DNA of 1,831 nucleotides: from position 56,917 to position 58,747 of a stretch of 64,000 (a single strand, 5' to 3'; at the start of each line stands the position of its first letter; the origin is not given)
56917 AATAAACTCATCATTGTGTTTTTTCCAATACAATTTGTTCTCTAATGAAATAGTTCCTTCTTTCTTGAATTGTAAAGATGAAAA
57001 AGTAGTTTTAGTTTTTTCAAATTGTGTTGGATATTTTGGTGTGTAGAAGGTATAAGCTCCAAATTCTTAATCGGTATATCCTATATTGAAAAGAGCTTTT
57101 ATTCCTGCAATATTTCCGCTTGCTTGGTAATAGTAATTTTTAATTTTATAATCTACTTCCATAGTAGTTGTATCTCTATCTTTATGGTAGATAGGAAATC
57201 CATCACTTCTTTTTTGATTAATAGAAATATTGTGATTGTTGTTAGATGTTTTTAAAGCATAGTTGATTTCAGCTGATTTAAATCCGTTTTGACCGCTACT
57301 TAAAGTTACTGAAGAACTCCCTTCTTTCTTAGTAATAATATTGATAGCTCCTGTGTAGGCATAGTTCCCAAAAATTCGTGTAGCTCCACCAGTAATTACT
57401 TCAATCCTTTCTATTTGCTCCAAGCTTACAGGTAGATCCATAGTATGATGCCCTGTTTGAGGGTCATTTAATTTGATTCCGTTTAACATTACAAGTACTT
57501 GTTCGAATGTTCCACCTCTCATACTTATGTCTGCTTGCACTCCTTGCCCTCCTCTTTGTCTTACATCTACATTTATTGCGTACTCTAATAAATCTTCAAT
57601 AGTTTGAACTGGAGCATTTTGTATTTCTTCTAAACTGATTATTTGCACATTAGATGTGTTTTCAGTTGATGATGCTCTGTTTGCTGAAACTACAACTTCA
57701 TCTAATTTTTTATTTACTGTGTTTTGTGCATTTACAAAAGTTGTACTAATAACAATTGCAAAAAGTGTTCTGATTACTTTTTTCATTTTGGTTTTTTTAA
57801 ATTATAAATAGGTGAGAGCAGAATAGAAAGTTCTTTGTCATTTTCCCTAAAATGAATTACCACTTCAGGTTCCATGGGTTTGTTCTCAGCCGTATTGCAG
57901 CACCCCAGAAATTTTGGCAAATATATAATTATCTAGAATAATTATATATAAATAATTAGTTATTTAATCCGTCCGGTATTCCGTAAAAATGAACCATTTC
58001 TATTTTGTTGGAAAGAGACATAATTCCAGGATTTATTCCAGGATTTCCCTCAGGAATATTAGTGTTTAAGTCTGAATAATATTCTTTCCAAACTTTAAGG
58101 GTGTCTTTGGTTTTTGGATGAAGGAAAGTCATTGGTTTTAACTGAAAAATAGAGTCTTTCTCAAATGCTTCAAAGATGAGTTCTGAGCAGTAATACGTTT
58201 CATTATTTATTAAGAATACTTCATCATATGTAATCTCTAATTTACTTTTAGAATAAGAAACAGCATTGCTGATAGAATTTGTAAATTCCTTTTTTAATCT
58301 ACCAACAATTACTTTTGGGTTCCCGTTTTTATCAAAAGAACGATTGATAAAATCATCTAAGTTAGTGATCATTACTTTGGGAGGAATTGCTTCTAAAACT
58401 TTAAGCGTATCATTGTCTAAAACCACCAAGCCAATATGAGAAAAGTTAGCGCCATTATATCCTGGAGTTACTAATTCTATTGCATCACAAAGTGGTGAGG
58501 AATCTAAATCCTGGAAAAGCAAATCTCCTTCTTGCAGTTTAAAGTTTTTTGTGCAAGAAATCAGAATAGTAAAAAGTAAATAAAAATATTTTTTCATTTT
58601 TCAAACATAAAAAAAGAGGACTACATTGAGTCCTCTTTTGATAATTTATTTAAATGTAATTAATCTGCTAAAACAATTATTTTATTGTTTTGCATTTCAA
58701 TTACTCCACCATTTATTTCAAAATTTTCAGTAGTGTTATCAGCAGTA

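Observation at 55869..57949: TPP riboswitch in front of a TonB-dependent receptor that is broken by a TAA and a homopolymer frameshift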

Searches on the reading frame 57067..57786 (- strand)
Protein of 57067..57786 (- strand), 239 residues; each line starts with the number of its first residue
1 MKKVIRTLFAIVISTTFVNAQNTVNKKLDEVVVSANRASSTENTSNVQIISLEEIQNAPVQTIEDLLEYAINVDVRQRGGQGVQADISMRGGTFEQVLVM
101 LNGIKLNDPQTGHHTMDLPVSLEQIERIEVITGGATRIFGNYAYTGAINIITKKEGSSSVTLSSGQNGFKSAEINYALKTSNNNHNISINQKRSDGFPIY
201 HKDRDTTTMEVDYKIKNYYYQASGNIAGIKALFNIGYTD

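Call 10: find_encoding_contigs(protein=window:57067-57786:-, flank=6000, max_places=8)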
Protein window:57067-57786:- (239 aa): 20 contigs read that carry it; 8 places shown.
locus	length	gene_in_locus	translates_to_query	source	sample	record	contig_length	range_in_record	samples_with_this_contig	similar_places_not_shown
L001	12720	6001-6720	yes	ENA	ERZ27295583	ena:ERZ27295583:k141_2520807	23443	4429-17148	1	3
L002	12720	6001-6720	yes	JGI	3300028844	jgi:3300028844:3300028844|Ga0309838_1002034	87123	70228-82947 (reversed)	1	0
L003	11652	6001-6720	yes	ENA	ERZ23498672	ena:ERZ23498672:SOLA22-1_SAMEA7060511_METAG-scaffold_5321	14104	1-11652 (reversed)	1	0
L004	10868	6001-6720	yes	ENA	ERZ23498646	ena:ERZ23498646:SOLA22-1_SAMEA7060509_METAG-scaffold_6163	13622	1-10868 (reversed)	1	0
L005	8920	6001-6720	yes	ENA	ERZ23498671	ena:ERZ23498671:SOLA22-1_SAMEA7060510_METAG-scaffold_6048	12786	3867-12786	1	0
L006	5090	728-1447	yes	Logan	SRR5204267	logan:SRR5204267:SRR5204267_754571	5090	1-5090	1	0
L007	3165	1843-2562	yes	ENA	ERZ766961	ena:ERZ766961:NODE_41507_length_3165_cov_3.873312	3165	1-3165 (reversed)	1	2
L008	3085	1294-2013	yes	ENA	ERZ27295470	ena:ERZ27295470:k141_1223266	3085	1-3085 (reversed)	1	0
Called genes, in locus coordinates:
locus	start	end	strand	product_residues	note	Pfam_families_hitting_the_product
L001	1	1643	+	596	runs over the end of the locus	PF07719:TPR_2 (faint), PF13374:TPR_10 (faint), PF24885:TPR_NPHP3 (faint), PF13424:TPR_12, PF02518:HATPase_c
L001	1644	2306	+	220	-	PF00072:Response_reg, PF00196:GerE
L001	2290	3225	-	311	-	PF06574:FAD_syn, PF01467:CTP_transf_like (weak), PF01687:Flavokinase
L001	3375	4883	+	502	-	PF02874:ATP-synt_ab_N, PF00006:ATP-synt_ab, PF22919:ATP-synt_VA_C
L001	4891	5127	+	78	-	PF02823:ATP-synt_DE_N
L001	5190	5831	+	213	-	PF05708:Peptidase_C92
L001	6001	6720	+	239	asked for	PF07715:Plug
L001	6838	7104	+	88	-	-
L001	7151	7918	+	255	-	PF00593:TonB_dep_Rec_b-barrel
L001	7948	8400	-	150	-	PF02580:Tyr_Deacylase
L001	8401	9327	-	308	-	PF16745:RsgA_N, PF16904:PurL_C (faint), PF03193:RsgA_GTPase, PF00009:GTP_EFTU (faint), PF01926:MMR_HSR1 (weak)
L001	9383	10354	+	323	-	-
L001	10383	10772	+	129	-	-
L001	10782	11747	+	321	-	PF10503:Esterase_PHB (weak)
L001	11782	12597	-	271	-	PF13469:Sulfotransfer_3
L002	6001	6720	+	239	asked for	PF07715:Plug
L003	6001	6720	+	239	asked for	PF07715:Plug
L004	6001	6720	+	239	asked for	PF07715:Plug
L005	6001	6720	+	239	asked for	PF07715:Plug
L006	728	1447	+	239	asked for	PF07715:Plug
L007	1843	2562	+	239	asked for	PF07715:Plug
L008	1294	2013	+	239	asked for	PF07715:Plug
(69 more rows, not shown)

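Call 42: list_cluster_members(proteins=[window:57067-57786:-, P0089, P0001, window:55869-56639:-])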
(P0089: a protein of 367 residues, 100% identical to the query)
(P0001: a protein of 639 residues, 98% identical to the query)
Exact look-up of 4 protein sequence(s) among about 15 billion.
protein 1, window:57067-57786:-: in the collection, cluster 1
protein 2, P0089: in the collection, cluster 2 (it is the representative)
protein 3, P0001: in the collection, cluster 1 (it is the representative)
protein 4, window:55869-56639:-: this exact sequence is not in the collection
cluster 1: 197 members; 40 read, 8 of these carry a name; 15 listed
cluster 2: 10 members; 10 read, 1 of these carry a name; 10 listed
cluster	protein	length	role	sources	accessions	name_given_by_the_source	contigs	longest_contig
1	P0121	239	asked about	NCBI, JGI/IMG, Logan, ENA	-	-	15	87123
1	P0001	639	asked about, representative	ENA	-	-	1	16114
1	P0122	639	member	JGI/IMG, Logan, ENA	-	iron complex outermembrane receptor protein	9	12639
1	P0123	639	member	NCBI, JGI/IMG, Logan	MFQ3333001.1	MAG: vitamin B12 transporter [Flavobacteriales bacterium] | vitamin B12 transporter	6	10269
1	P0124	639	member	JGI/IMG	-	vitamin B12 transporter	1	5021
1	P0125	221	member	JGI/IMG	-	iron complex outermembrane receptor protein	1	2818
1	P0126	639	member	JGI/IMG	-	vitamin B12 transporter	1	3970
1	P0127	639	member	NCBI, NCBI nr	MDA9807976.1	TonB-dependent receptor [Flavobacteriales bacterium]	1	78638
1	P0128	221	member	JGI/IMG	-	iron complex outermembrane receptor protein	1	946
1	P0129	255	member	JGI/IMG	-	iron complex outermembrane receptor protein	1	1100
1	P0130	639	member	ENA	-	-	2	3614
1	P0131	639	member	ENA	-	-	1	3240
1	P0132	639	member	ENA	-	-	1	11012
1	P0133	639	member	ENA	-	-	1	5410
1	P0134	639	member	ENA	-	-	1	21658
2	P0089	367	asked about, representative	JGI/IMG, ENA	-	-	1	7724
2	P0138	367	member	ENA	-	-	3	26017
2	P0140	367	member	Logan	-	-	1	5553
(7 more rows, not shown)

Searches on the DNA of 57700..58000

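Call 4: search_rna_families(source=window, start=57700, end=58000, threshold=evalue, max_evalue=10, show_alignments=3)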
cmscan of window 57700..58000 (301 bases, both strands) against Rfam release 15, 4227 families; matches with E-value up to 10: 4.
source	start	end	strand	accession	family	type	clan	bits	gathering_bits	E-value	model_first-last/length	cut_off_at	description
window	57827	57917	-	RF00059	TPP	Cis-reg; riboswitch;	-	44.7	54.3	7.9e-08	1-105/105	no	TPP riboswitch aptamer (THI element)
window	57841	57959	-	RF00235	Plasmid_RNAIII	Gene;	-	18.2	60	1.3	1-131/131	no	Plasmid RNAIII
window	57824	57854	-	RF00480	HIV_FE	Cis-reg; frameshift_element;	-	16.6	45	7.6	1-52/52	no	HIV Ribosomal frameshift signal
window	57780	57830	+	RF00727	bantam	Gene; miRNA;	CL00091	15.3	61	3.9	19-69/82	no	bantam microRNA precursor family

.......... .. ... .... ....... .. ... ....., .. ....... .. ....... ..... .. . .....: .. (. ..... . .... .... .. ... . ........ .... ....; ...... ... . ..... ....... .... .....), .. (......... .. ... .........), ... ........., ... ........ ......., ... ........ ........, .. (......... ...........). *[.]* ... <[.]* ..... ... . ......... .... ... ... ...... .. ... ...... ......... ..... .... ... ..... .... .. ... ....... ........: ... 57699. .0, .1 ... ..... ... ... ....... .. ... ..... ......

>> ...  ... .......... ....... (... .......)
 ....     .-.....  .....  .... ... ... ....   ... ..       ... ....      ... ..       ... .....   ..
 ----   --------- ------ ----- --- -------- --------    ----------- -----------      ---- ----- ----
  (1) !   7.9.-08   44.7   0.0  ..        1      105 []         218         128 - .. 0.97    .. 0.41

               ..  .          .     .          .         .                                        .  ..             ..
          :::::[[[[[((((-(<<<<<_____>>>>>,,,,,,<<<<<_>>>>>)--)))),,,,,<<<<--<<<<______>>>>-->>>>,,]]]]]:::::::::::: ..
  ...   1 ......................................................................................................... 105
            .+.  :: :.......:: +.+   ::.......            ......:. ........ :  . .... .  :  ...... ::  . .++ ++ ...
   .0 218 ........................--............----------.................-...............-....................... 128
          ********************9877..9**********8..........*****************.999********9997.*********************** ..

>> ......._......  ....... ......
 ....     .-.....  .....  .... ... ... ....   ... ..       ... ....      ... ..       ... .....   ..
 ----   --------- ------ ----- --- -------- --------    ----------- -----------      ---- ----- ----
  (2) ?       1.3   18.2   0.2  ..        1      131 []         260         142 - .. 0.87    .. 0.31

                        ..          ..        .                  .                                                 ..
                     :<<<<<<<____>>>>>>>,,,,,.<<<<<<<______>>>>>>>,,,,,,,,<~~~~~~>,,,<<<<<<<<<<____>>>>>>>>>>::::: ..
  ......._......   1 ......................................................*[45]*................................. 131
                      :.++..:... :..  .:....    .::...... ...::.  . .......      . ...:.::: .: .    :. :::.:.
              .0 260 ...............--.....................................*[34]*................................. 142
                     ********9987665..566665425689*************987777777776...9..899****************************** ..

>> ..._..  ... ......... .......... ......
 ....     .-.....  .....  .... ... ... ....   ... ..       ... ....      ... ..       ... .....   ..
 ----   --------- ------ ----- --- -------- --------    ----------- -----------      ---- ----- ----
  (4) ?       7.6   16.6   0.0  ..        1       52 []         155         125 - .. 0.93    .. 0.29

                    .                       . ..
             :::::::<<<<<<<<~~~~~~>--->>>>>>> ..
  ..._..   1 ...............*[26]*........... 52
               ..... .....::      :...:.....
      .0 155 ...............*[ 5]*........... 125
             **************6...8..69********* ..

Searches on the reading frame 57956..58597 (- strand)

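Call 49: search_protein_families(library=pfam, proteins=[window:57956-58597:-], max_evalue=0.00001)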
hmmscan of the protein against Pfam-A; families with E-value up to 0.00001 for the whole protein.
window:57956-58597:- (213 aa): 1 family
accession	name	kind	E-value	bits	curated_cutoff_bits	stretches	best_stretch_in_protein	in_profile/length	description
PF05708.18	Peptidase_C92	-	5.7e-20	72.5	27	1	21-199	2-162/166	Permuted papain-like amidase enzyme, YaeF/YiiX, C92 family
